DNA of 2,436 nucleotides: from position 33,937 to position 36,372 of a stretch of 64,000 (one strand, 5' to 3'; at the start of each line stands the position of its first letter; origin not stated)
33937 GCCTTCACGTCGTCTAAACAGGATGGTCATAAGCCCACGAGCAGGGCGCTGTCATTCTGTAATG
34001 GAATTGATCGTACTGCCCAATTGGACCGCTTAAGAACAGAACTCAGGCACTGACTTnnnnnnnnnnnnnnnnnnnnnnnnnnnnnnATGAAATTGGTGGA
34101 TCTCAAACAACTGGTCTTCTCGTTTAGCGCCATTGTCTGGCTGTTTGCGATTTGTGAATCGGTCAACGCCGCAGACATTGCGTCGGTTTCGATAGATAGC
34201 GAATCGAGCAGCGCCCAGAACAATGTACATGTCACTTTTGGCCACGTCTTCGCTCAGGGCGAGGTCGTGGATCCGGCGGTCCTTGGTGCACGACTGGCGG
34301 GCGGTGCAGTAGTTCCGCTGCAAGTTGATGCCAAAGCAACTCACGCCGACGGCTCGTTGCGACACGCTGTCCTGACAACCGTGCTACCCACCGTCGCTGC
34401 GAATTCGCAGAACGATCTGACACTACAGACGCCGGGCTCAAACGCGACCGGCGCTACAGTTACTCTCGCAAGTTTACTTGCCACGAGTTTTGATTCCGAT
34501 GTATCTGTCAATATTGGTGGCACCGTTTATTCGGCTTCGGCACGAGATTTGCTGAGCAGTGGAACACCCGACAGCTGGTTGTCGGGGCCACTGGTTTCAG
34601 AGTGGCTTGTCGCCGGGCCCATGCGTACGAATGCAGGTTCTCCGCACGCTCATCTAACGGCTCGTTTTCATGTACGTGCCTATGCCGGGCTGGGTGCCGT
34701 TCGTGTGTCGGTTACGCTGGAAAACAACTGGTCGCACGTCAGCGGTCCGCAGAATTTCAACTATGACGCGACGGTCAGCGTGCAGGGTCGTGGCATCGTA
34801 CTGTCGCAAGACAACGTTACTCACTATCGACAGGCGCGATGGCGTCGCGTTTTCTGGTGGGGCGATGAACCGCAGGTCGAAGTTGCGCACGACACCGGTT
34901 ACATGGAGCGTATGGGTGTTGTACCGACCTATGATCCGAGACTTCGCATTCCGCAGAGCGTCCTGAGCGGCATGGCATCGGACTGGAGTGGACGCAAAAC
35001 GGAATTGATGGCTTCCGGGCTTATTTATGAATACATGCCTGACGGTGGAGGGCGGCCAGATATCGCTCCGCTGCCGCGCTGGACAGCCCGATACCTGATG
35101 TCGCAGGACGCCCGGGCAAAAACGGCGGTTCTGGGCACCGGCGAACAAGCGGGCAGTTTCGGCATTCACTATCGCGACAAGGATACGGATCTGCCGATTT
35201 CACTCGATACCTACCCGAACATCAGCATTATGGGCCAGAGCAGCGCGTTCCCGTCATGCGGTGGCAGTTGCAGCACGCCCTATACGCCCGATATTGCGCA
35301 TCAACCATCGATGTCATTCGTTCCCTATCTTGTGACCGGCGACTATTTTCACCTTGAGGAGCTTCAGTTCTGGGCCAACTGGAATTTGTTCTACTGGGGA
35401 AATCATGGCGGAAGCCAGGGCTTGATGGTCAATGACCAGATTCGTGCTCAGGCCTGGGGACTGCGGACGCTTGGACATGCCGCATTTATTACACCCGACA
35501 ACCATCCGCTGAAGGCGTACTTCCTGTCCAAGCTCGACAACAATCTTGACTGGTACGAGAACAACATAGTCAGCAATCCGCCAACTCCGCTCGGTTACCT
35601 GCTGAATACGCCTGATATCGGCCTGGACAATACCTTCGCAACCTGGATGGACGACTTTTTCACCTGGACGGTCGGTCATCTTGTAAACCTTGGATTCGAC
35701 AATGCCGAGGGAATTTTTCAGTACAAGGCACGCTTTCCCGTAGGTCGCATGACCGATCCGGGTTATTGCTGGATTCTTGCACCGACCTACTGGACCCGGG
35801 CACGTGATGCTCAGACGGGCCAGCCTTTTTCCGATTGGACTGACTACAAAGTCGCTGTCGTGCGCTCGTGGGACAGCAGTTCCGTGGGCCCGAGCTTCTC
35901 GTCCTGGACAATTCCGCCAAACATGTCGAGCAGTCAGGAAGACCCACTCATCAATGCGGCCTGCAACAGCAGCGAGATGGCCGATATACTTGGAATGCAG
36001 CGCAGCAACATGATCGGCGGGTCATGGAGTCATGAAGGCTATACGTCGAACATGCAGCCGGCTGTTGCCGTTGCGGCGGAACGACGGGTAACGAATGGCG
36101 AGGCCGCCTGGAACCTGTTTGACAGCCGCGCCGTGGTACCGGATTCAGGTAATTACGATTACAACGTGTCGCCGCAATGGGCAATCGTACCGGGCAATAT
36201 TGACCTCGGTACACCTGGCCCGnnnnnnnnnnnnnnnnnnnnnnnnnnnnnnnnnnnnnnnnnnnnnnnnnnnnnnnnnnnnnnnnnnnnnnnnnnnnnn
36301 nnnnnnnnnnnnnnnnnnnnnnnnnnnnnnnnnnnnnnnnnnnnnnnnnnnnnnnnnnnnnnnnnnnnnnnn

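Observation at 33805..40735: Riboswitch-led three-gene module of anchored, modular, putatively glycan-active surface proteins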

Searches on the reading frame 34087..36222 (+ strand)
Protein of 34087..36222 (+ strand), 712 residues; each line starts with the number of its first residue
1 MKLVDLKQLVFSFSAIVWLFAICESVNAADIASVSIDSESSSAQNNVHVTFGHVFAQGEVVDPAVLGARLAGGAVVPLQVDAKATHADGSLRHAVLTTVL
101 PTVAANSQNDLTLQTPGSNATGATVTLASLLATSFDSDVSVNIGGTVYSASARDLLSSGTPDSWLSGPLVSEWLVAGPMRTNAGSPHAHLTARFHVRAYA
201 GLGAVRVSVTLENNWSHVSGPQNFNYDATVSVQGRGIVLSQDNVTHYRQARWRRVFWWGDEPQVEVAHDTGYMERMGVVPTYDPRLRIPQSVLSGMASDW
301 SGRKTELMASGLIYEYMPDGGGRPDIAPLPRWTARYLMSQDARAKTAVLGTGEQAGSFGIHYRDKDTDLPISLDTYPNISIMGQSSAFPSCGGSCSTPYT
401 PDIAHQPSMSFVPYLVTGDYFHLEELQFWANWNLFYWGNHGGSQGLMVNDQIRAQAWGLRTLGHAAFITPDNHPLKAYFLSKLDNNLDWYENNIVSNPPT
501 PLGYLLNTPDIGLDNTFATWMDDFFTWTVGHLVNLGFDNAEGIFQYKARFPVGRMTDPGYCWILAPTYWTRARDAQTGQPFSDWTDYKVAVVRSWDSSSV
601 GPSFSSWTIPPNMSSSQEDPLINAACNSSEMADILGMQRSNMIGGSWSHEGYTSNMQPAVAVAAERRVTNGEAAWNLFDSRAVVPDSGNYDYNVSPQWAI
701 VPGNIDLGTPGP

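Call 20: find_related_loci(query=A1, collection=genome_contigs, flank=10000)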
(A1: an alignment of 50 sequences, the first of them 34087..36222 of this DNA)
Query A1 (712 aa) in genome_contigs; peptide patterns used: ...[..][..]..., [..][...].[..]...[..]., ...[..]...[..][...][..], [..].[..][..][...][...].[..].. (x = any residue, [..] = any of these).
599 stretches matched a pattern (row limit reached: there are more); 575 encode a relative of the query (tblastn E <= 1e-3); the best 80 are kept; 78 distinct loci.
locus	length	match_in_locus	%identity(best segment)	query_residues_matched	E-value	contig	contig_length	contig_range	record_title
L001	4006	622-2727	61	6-705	0e+0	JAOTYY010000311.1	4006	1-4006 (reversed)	MAG: Gammaproteobacteria bacterium isolate 21_Jan_SF_Bin59 21_Jan_SF_Bin59_scaffold_27594_c1, whole genome shotgun seque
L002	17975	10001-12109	59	6-711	0e+0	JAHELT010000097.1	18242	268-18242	MAG: Chromatiales bacterium isolate Ww634 NODE_8646_length_18242_cov_3.170962, whole genome shotgun sequence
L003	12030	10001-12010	54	34-703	0e+0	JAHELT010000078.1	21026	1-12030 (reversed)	MAG: Chromatiales bacterium isolate Ww634 NODE_6699_length_21026_cov_2.800048, whole genome shotgun sequence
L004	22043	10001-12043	50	25-710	0e+0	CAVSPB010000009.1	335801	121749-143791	MAG: uncultured Gammaproteobacteria bacterium isolate MFD01561.bin.2.108 genome assembly, contig: contig_5037, whole gen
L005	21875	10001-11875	49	20-644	0e+0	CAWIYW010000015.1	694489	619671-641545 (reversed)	MAG: uncultured Gammaproteobacteria bacterium isolate MFD06229.bin.2.259 genome assembly, contig: contig_4600, whole gen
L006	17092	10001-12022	49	25-702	0e+0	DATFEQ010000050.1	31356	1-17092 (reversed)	MAG TPA_asm: Steroidobacteraceae bacterium isolate SMAG_U8612 k141_480229, whole genome shotgun sequence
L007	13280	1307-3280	48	34-702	0e+0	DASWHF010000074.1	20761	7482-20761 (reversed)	MAG TPA_asm: Acidiferrobacterales bacterium isolate SMAG_U2835 k141_118227, whole genome shotgun sequence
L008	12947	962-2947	48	29-706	0e+0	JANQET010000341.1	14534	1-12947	MAG: Myxococcota bacterium isolate PL23a_bin.40 k99_4191007, whole genome shotgun sequence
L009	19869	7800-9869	46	31-702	0e+0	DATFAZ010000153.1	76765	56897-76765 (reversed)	MAG TPA_asm: Noviherbaspirillum sp. isolate SMAG_U8515 k141_147220, whole genome shotgun sequence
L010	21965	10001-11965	46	34-702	0e+0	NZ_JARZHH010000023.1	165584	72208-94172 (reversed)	Polyangium sp. 6x1 NODE_23_length_165584_cov_21.204712, whole genome shotgun sequence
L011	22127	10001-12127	44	28-712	0e+0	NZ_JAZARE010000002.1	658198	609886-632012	Ideonella sp. BN130291 contig2, whole genome shotgun sequence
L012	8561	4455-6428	45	34-702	0e+0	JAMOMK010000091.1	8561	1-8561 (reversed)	MAG: Lysobacterales bacterium isolate 4281-140_metabat1_scaf2bin.002 4281-140_scaffold_4129_c1, whole genome shotgun seq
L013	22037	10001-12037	44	31-704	0e+0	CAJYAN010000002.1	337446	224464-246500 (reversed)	MAG TPA_asm: uncultured Gammaproteobacteria bacterium isolate SRR5242447_bin.8_MetaBAT_v2.12.1_MAG genome assembly, cont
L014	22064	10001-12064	44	31-702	0e+0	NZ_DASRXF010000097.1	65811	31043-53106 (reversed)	MAG: Noviherbaspirillum sp. isolate SMAG_U12057 k141_31652, whole genome shotgun sequence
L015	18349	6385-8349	44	31-704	0e+0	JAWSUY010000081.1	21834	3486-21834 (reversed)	MAG: Agarilytica sp. isolate BHT04_PHB_gam1 A6P3HB_contig_2687, whole genome shotgun sequence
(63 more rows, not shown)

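Call 30: predict_structure(alignment_id=A1)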
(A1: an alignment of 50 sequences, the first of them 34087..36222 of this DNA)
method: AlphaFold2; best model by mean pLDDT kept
length: 712 residues; sequences in the alignment: 50
mean_pLDDT: 92.7   pTM: 0.92
mean pLDDT of the five models: 92.7, 92.2, 91.8, 91.6, 91.2
residues with pLDDT >= 90: 606; 70-90: 68; 50-70: 30; < 50: 8
segments of 3 or more residues with pLDDT < 50: 1-4, 710-712
pLDDT, mean of each block of 10 residues (from residue 1): 50 60 66 96 97 96 96 96 97 98 96 94 97 98 98 97 98 98 96 98 97 93 97 98 97 97 96 94 92 93 96 93 90 96 96 96 95 94 81 95 91 98 98 92 92 94 98 98 98 95 91 90 97 97 98 98 95 94 97 92 81 92 97 93 88 94 97 96 77 90 74 38
secondary structure, 60 per line:
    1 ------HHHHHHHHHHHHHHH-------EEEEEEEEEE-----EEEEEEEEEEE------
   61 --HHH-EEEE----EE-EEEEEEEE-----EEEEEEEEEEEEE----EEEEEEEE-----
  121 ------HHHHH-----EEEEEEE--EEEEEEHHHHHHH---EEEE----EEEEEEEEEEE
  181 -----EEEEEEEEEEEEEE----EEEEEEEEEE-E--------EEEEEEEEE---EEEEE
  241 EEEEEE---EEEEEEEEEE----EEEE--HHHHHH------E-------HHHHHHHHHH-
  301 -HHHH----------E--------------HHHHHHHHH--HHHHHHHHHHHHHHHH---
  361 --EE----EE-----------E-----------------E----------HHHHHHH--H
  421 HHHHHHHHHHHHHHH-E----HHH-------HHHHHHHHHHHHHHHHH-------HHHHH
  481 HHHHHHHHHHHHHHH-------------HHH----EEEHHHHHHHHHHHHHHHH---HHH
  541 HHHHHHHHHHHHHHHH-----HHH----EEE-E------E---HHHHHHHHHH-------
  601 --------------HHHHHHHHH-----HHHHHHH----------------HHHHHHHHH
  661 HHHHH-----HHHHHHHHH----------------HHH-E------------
elements in order (helices of 4 or more, strands of 3 or more residues): H7-21 E29-38 E44-54 E67-70 E78-85 E91-103 E108-115 H127-131 E137-143 E146-151 H152-158 E162-165 E170-180 E186-199 E204-213 E224-232 E236-246 E250-259 E264-267 H270-275 H290-299 H302-305 H331-339 H342-357 H411-417 H420-435 H452-468 H476-495 E516-518 H519-534 H538-556 E569-571 H584-593 H615-623 H629-635 H652-665 H671-679
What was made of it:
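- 34087..36840 (+): Gene A (917 aa). Layout: signal peptide (34087-34170), PcRGLX-like three-part domain (to about 36222), two Ig-like modules (36235-36465 and 36478-36705), GlyGly-CTERM-like tail (about 36739-36837). The AF2 model of residues 1-712 has pLDDT 92.7 and pTM 0.92 (call 30).
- On Polysaccharide lyase family 26 / PcRGLX-like: The model is of high quality (call 30).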

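Call 37: fold_search(model_id=the predicted structure, library=pdb)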
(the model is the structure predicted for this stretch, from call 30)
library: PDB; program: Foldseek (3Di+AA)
matches with E <= 10: 236; with E <= 0.001: 19
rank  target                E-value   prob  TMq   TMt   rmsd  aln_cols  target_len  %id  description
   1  5xqg_H                1.8e-09  1.00  0.33  0.28  14.2      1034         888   10  Crystal structure of a PL 26 exo-rhamnogalacturonan lyase from Penicillium chrysogenum complexed with unsaturated gala (released 2018-03-21)
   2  5xqg_D                2.7e-08  1.00  0.34  0.29  14.1      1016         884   10  Crystal structure of a PL 26 exo-rhamnogalacturonan lyase from Penicillium chrysogenum complexed with unsaturated gala (released 2018-03-21)
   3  5xqo_A                6.5e-08  1.00  0.33  0.28  14.9      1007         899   10  Crystal structure of a PL 26 exo-rhamnogalacturonan lyase from Penicillium chrysogenum complexed with tetrameric subst (released 2018-03-21)
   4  5xqj_G                6.8e-08  1.00  0.36  0.30  13.7      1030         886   10  Crystal structure of a PL 26 exo-rhamnogalacturonan lyase from Penicillium chrysogenum complexed with unsaturated gala (released 2018-04-04)
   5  5xqg_A                1.0e-07  1.00  0.32  0.27  14.1      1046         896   10  Crystal structure of a PL 26 exo-rhamnogalacturonan lyase from Penicillium chrysogenum complexed with unsaturated gala (released 2018-03-21)
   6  5xqo_B                1.1e-07  1.00  0.27  0.24  18.6       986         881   11  Crystal structure of a PL 26 exo-rhamnogalacturonan lyase from Penicillium chrysogenum complexed with tetrameric subst (released 2018-03-21)
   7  5xqg_C                1.2e-07  1.00  0.34  0.29  14.1      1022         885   10  Crystal structure of a PL 26 exo-rhamnogalacturonan lyase from Penicillium chrysogenum complexed with unsaturated gala (released 2018-03-21)
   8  5xqg_E                1.3e-07  1.00  0.32  0.28  14.4      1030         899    9  Crystal structure of a PL 26 exo-rhamnogalacturonan lyase from Penicillium chrysogenum complexed with unsaturated gala (released 2018-03-21)
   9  5xq3_A                1.4e-07  1.00  0.34  0.29  14.0      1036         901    9  Crystal structure of a PL 26 exo-rhamnogalacturonan lyase from Penicillium chrysogenum (released 2018-03-21)
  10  5xqj_E                2.8e-07  1.00  0.34  0.29  14.3      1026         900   10  Crystal structure of a PL 26 exo-rhamnogalacturonan lyase from Penicillium chrysogenum complexed with unsaturated gala (released 2018-04-04)
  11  5xqg_F                3.1e-07  1.00  0.35  0.29  13.0      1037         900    9  Crystal structure of a PL 26 exo-rhamnogalacturonan lyase from Penicillium chrysogenum complexed with unsaturated gala (released 2018-03-21)
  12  5xq3_B                5.5e-07  1.00  0.35  0.30  14.1      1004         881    9  Crystal structure of a PL 26 exo-rhamnogalacturonan lyase from Penicillium chrysogenum (released 2018-03-21)
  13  5xqg_G                9.7e-07  1.00  0.33  0.28  14.4      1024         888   10  Crystal structure of a PL 26 exo-rhamnogalacturonan lyase from Penicillium chrysogenum complexed with unsaturated gala (released 2018-03-21)
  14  2wyi_A                6.6e-05  1.00  0.18  0.15   8.8       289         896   11  Structure of the Streptococcus pyogenes family GH38 alpha-mannosidase complexed with swainsonine (released 2010-02-16)
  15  2wyh_A                1.8e-04  1.00  0.17  0.14   9.4       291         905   11  Structure of the Streptococcus pyogenes family GH38 alpha-mannosidase (released 2010-02-16)
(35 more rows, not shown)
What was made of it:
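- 34087..36840 (+): The Foldseek PDB top hits are PL26 PcRGLX 5xqg/5xq3 (E 1.8e-9, TM 0.33), followed by GH38, GH88, GH105 and YteR (call 37).
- On Polysaccharide lyase family 26 / PcRGLX-like: However, TM is 0.27-0.36 and rmsd about 14 A (call 37).
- Fold of A. pLDDT 92.7, closest to the PL26 lyase PcRGLX, then to (alpha/alpha)6 GH88, GH105 and YteR enzymes (calls 30, 37). The closest structural relative of A is a pectin-degrading exo-lyase (call 37). The lyase-like fold of A would suit matrix degradation (call 37).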

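Call 46: find_related_loci(query=A1, collection=metagenome_contigs, flank=8000)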
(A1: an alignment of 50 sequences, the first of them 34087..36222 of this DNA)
Query A1 (712 aa) in metagenome_contigs; peptide patterns used: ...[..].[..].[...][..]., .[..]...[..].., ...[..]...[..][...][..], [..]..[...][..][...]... (x = any residue, [..] = any of these).
600 stretches matched a pattern (row limit reached: there are more); 459 encode a relative of the query (tblastn E <= 1e-3); the best 80 are kept; 79 distinct loci.
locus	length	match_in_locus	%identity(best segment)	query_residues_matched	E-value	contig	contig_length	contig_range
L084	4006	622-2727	61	6-705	0e+0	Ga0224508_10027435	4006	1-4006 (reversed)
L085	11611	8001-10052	50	23-706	0e+0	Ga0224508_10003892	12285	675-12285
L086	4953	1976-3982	49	30-702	0e+0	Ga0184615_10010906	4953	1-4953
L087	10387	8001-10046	48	28-712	0e+0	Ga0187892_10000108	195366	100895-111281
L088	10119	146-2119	48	34-702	0e+0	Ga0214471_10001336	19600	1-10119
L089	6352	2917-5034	43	2-702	0e+0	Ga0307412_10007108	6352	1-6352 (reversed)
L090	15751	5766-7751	45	29-702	0e+0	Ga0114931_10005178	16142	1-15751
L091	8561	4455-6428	45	34-702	0e+0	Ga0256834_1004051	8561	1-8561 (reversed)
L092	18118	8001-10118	46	19-710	0e+0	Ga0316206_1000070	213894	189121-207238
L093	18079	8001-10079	42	4-712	0e+0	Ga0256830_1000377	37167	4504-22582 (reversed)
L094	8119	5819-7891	43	31-702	0e+0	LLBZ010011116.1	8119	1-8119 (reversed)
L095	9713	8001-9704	52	28-588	0e+0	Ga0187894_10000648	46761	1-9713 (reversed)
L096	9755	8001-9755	51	16-591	0e+0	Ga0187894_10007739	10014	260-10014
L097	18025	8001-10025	43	17-710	0e+0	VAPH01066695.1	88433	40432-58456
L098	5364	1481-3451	44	15-704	0e+0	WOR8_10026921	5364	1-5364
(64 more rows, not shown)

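Call 57: search_protein_families(library=pfam, alignment_id=A1, max_evalue=0.01)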
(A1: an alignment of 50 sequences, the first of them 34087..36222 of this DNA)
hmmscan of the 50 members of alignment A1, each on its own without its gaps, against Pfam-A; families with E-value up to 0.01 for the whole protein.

A. member 1, window:34087-36222:+ (712 aa): 1 family
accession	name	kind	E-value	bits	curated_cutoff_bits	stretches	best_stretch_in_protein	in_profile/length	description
PF19501.5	PcRGLX_1st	-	0.0007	19.8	22.1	1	44-98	14-68/83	PcRGLX-like N-terminal RIFT barrel domain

B. families by the number of members that match (of 50 scanned): 1 family
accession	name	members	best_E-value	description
PF19501.5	PcRGLX_1st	37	4.9e-06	PcRGLX-like N-terminal RIFT barrel domain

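Call 58: search_solved_structures(query=A1, max_evalue=10, show_alignments=2)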
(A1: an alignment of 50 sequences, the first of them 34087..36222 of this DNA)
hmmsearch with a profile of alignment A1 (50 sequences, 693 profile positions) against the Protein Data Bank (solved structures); distinct sequences matched with E-value up to 10: 0.
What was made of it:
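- Closest known: Polysaccharide lyase family 26, exo-rhamnogalacturonan lyase PcRGLX. Different: No sequence hit to PDB even with a family profile at E <= 10 (call 58).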

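Call 67: search_protein_families(library=pfam, proteins=[L004:7814-15676:+], max_evalue=0.001)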
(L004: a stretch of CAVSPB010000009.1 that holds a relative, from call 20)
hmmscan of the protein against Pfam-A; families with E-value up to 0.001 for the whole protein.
L004:7814-15676:+ (2620 aa): 2 families
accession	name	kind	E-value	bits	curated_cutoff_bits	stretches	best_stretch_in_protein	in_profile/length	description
PF01344.31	Kelch_1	-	7.6e-06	25.8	20.1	0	137-159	24-46/46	Kelch motif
PF13964.12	Kelch_6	-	5.6e-05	23.4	25.3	0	137-159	25-47/50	Kelch motif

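Call 82: fold_search(model_id=the predicted structure, library=viral)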
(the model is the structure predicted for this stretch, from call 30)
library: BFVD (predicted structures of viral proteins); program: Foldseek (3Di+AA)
matches with E <= 10: 509; with E <= 0.001: 2
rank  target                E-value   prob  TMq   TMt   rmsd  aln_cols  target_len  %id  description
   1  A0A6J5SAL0            2.2e-17  1.00  0.43  0.69   4.9       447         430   20  Uncharacterized protein [uncultured Caudovirales phage]
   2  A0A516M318            6.7e-09  1.00  0.47  0.46   8.3       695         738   11  (no name in the UniProt tables at hand)
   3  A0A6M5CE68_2          1.2e-03  0.28  0.07  0.06  27.1       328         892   10  (no name in the UniProt tables at hand)
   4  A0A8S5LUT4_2          2.2e-03  0.25  0.07  0.06  27.1       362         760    8  Tail protein [Siphoviridae sp. ctMsr1]
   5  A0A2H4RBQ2            5.3e-03  0.87  0.14  0.23  22.8       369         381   12  Signal peptide protein [Sulfolobus ellipsoid virus 1]
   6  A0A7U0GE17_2          9.9e-03  0.21  0.08  0.06  29.8       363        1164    9  (no name in the UniProt tables at hand)
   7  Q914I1                1.6e-02  0.23  0.08  0.21  18.8       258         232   12  Uncharacterized protein 51 [Sulfolobus islandicus filamentous virus (isolate Iceland/Hveragerdi)]
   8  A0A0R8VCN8            4.0e-02  0.04  0.05  0.06  24.1       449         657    7  (no name in the UniProt tables at hand)
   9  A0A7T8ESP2            4.3e-02  0.14  0.06  0.05  21.8       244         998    6  (no name in the UniProt tables at hand)
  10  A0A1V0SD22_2          5.5e-02  0.07  0.12  0.11  24.8       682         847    7  Putative hemagglutinin [Indivirus ILV1]
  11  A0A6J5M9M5            8.8e-02  0.04  0.06  0.03  31.3       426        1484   10  Uncharacterized protein [uncultured Caudovirales phage]
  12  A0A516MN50            9.3e-02  0.08  0.08  0.11  24.5       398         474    8  (no name in the UniProt tables at hand)
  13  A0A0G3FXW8            9.8e-02  0.33  0.09  0.25  16.2       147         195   11  Putative type-I membrane glycoprotein [Raccoon poxvirus]
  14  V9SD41                1.1e-01  0.28  0.08  0.29   9.6       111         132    8  Uncharacterized protein [Tunisvirus fontaine2]
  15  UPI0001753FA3         1.1e-01  0.35  0.07  0.29  13.6       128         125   10  (no name look-up for this kind of identifier)
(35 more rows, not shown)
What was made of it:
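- Tried and rejected: Foldseek of A against it gave two uncharacterised phage-metagenome proteins, which say nothing about function (call 82).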
